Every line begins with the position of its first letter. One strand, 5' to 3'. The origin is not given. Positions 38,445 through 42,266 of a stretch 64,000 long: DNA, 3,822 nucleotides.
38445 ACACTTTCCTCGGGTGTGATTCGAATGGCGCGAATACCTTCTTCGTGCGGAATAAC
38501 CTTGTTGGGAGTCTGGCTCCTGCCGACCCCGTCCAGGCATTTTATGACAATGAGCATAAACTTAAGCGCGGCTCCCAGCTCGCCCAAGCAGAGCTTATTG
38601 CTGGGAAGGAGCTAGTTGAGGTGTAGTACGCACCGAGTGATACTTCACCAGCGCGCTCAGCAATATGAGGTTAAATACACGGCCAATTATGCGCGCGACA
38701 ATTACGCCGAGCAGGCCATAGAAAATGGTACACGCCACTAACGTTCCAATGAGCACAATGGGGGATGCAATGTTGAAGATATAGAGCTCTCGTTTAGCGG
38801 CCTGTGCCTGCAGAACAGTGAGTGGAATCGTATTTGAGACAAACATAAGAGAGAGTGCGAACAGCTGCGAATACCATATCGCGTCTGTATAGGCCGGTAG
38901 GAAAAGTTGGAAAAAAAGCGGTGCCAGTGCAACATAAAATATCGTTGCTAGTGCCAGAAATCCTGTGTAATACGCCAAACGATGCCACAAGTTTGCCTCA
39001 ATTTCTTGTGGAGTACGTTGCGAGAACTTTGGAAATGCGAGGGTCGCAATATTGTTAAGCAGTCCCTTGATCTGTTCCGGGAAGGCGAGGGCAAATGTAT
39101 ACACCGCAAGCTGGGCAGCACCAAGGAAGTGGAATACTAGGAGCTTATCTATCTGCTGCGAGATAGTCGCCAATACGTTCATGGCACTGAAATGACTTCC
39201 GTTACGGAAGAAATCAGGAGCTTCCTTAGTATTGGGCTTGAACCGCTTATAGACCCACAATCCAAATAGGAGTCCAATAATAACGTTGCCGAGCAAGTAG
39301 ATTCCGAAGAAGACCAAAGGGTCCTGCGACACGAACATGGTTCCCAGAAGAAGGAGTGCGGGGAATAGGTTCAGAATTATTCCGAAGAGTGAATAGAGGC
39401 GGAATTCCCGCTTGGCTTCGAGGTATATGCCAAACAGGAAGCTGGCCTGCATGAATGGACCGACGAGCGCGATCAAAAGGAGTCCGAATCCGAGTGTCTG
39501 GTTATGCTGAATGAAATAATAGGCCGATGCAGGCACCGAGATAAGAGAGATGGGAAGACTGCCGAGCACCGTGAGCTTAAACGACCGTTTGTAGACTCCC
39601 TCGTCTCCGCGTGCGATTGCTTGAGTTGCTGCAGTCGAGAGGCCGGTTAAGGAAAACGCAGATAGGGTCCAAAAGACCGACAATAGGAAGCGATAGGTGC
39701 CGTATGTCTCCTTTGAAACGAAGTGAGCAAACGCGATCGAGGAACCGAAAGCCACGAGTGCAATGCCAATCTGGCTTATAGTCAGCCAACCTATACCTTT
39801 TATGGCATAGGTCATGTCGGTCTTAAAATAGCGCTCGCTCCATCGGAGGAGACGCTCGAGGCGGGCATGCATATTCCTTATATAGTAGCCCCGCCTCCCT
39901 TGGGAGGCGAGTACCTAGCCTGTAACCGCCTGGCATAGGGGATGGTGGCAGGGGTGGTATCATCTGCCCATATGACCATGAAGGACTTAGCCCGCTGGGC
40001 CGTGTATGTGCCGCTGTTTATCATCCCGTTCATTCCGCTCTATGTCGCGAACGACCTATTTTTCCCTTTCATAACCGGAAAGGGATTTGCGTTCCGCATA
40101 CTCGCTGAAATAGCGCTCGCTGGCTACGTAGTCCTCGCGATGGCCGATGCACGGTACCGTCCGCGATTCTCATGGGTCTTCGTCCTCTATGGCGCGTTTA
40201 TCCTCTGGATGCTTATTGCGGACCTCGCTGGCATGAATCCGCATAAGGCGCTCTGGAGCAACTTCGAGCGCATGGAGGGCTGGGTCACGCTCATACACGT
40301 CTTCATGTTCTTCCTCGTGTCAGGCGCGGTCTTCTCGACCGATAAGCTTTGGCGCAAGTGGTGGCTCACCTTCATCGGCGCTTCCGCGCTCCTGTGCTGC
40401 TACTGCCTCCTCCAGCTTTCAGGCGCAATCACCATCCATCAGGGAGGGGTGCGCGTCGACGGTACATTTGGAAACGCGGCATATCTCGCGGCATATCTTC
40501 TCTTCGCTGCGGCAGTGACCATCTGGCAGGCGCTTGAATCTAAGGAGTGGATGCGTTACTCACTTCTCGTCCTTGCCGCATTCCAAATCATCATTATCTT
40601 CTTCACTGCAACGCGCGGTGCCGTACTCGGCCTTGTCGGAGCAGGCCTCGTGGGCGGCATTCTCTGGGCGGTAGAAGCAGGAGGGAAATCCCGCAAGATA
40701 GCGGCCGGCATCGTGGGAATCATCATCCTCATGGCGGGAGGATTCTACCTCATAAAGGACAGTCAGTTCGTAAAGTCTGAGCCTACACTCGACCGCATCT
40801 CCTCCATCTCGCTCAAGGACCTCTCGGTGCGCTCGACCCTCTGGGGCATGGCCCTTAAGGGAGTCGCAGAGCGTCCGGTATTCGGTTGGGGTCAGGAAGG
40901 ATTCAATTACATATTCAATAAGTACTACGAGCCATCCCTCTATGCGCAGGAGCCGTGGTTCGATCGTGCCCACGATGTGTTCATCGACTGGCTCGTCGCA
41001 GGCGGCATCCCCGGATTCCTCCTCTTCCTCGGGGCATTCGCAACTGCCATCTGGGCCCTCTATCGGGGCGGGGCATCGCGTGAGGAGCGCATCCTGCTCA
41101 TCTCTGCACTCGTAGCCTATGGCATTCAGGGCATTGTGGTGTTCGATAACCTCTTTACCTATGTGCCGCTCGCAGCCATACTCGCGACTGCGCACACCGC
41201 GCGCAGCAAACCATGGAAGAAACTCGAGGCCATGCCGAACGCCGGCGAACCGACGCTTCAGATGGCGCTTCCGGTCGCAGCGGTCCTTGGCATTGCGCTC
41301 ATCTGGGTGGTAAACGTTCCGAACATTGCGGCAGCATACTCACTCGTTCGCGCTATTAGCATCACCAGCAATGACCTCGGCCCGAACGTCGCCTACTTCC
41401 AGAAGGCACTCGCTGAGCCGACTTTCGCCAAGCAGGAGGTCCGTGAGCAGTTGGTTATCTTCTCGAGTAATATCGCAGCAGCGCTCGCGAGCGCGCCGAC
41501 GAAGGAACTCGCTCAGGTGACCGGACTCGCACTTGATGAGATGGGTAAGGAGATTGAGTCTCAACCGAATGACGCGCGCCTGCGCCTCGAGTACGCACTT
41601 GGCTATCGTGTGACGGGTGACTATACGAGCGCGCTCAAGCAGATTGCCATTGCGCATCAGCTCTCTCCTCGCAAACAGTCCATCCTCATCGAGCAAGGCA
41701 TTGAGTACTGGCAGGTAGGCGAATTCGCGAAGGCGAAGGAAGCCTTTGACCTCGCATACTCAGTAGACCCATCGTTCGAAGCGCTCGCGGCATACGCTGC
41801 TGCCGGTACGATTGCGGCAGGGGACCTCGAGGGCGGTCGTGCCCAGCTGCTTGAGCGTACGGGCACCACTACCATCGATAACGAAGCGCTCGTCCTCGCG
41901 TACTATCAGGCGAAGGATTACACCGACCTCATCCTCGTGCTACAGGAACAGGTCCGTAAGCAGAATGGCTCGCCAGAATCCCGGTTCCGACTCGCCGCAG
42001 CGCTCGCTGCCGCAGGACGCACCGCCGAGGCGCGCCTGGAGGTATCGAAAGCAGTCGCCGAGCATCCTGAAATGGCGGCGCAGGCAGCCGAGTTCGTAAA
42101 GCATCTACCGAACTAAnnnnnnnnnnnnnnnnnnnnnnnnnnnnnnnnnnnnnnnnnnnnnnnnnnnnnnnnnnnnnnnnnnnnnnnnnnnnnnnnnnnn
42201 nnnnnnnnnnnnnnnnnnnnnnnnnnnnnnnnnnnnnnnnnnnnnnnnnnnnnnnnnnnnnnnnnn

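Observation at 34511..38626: Overlapping four-gene module: Dpm1-like GT2, then a Zn-ribbon methyltransferase, then a 12-TM membrane protein with an extracytoplasmic domain, then an FkbM-like methyltransferase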

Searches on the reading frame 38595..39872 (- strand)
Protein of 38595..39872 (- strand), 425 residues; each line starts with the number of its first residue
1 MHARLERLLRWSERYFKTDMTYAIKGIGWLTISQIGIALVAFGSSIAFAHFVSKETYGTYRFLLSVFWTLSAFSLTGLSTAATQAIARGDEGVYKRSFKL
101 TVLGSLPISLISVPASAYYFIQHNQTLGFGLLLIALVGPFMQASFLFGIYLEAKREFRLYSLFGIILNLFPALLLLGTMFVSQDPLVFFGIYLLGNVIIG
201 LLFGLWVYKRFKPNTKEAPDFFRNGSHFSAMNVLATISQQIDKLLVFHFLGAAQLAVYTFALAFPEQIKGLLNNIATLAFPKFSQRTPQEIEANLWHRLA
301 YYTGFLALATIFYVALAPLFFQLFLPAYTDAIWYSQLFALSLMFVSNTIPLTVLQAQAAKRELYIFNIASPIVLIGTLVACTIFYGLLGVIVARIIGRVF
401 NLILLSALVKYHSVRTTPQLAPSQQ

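Call 3: search_protein_families(library=pfam, proteins=[window:38595-39872:-], max_evalue=0.01)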
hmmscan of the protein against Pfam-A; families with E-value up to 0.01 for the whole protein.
window:38595-39872:- (425 aa): 2 families
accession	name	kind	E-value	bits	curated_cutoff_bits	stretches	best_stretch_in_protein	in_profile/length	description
PF01943.22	Polysacc_synt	-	2.4e-19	70.3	28.2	1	24-285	2-272/274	Polysaccharide biosynthesis protein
PF13440.11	Polysacc_synt_3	-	4.3e-09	36.5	23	1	49-317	3-276/293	Polysaccharide biosynthesis protein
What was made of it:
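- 38595..39872 (-): Wzx-type (Polysacc_synt) flippase. It converges on the operon, and the 3' ends overlap by 32 nt. PF01943 at E 2e-19 (call 3).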

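Call 5: search_protein_families(library=ncbifam, proteins=[window:38595-39872:-], max_evalue=0.01)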
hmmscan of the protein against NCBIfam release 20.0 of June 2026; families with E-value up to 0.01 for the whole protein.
window:38595-39872:- (425 aa): 0 families

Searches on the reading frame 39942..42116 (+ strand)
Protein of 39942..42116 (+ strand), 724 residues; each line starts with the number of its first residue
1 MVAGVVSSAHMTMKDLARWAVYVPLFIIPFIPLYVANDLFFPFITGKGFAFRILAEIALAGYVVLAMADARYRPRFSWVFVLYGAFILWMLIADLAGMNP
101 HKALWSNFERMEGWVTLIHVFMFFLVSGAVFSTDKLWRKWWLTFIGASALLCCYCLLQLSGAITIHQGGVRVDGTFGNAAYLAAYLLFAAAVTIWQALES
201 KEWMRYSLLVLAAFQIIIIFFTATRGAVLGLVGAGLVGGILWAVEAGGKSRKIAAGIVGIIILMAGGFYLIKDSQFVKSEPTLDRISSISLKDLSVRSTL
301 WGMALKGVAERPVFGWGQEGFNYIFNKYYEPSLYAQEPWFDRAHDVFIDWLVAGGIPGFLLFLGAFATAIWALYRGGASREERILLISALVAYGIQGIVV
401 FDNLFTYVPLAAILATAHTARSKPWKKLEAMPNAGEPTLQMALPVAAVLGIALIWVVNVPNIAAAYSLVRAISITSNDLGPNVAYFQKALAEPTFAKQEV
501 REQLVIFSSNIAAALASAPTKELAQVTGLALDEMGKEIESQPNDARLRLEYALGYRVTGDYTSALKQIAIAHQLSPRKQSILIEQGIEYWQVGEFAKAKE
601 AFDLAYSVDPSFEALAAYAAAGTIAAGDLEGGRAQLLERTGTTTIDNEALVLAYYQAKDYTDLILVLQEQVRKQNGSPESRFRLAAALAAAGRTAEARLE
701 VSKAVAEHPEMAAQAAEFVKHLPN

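Call 3: search_protein_families(library=pfam, proteins=[window:39942-42116:+], max_evalue=0.01)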
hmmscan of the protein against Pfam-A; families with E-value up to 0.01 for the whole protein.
window:39942-42116:+ (724 aa): 6 families
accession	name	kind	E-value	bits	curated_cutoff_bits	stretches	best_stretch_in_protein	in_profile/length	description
PF04932.20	Wzy_C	-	2.4e-17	63.5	31.7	1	212-363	3-149/149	O-Antigen ligase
PF13428.12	TPR_14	-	3.4e-08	33.8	23.5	0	679-710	2-33/44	Tetratricopeptide repeat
PF07719.23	TPR_2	-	8e-06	26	27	0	582-611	4-33/34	Tetratricopeptide repeat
PF13432.12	TPR_16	-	0.0006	20.7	32.7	0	650-710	3-63/65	Tetratricopeptide repeat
PF14559.12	TPR_19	-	0.006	17.3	25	1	656-710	3-57/68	Tetratricopeptide repeat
PF14561.12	TPR_20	-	0.0095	16.7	25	0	531-568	8-45/90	Tetratricopeptide repeat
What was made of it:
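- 39942..42116 (+): Wzy_C (O-antigen ligase/PglL-type) membrane protein with C-terminal TPR repeats, 724 aa. It probably handles the main glycan that the module may decorate. PF04932 at E 2e-17 plus TPR hits (call 3).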

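Call 5: search_protein_families(library=ncbifam, proteins=[window:39942-42116:+], max_evalue=0.01)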
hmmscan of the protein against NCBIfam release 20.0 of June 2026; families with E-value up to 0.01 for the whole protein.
window:39942-42116:+ (724 aa): 4 families
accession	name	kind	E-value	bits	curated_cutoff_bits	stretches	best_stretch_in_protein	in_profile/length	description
NF040959.1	MamA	equivalog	4.6e-07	29.5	200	1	649-710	110-171/204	magnetosome protein MamA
TIGR02917.1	PEP_TPR_lipo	equivalog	1.7e-06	26.2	312.2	1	530-714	314-501/899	XrtA/PEP-CTERM system TPR-repeat protein PrsT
TIGR02521.1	type_IV_pilW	equivalog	7.2e-05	22.4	154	1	542-610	28-96/234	type IV pilus biogenesis/stability protein PilW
TIGR04370.1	glyco_rpt_poly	subfamily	0.00077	18.5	40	1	163-393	122-369/396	oligosaccharide repeat unit polymerase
